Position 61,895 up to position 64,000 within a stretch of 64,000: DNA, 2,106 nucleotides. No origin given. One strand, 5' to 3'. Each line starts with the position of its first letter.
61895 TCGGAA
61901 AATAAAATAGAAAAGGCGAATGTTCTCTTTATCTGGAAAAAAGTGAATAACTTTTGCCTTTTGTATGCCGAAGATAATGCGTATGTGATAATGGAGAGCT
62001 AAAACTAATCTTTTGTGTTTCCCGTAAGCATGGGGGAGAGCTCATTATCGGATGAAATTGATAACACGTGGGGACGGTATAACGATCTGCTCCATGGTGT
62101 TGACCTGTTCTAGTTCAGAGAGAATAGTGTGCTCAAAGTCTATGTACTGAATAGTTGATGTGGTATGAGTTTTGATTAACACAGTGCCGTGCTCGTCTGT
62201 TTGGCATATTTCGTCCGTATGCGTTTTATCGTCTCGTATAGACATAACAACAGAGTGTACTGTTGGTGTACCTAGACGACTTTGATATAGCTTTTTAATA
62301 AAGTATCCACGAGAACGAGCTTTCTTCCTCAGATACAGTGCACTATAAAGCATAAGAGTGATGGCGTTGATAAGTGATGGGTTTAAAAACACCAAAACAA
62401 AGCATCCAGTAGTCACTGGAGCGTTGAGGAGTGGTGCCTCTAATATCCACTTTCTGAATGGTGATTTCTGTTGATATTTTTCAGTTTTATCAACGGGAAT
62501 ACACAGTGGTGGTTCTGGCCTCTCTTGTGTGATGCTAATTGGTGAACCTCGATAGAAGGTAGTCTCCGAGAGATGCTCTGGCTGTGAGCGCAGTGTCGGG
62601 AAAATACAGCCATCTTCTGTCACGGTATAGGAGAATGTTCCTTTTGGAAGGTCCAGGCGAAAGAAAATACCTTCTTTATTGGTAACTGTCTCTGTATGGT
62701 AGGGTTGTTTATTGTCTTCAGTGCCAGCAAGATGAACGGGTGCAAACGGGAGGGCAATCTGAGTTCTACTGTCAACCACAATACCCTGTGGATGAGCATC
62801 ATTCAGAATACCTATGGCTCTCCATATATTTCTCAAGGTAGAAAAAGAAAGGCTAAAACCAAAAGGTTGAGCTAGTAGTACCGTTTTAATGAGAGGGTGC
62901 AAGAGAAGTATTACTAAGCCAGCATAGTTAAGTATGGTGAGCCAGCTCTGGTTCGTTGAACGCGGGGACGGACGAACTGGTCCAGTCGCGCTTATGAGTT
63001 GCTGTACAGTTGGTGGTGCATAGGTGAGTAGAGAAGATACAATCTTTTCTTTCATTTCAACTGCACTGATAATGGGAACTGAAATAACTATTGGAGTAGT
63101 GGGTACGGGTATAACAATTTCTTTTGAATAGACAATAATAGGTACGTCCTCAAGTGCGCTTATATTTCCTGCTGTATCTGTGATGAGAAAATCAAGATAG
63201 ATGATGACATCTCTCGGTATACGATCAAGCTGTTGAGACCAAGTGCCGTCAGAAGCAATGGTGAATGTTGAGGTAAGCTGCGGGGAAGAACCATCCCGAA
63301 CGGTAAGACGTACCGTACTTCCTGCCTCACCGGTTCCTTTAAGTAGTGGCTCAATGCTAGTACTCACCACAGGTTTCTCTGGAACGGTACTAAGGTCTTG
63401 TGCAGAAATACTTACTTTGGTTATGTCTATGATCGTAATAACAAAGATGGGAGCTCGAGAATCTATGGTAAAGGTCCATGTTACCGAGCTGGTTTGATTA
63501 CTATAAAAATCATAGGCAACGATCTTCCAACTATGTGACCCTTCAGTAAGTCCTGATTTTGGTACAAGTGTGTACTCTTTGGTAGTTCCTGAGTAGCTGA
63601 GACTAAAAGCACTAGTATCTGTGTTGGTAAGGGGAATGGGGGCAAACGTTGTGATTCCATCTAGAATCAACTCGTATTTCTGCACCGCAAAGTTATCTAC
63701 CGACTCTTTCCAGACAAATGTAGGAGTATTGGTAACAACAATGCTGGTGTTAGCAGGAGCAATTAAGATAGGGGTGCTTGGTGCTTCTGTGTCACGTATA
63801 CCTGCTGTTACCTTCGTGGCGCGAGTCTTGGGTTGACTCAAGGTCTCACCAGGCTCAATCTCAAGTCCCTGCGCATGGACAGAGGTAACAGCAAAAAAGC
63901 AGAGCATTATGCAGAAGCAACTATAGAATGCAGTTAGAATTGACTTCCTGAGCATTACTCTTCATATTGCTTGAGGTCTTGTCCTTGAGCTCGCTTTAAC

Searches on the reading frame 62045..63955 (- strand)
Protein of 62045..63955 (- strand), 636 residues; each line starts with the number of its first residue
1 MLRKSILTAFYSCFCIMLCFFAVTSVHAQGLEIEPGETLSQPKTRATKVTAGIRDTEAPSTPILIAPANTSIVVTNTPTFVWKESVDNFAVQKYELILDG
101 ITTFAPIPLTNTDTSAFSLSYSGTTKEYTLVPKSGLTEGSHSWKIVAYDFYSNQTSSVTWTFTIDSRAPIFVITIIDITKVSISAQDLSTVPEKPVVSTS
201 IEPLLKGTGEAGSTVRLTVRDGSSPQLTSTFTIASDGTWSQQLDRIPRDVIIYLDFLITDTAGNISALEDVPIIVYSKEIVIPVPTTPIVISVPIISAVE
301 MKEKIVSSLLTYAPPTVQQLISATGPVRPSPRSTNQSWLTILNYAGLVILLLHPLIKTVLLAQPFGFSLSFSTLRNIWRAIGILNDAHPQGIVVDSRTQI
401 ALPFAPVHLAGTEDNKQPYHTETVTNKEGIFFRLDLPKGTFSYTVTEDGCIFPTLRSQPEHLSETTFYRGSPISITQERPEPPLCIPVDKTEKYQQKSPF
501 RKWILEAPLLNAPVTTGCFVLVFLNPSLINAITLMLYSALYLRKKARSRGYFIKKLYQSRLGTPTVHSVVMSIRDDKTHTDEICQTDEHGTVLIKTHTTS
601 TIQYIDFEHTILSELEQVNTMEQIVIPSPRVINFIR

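Call 61: search_protein_families(library=pfam, proteins=[window:62045-63955:-], max_evalue=0.0001)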
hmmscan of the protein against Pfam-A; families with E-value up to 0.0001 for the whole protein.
window:62045-63955:- (636 aa): 2 families
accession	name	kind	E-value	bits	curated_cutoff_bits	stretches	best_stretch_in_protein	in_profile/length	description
PF19077.6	Big_13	-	1.2e-07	32.5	27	0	180-271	6-96/102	Bacterial Ig-like domain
PF13620.12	CarboxypepD_reg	-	4.2e-05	24.3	32.3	0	390-449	3-58/82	Carboxypeptidase regulatory-like domain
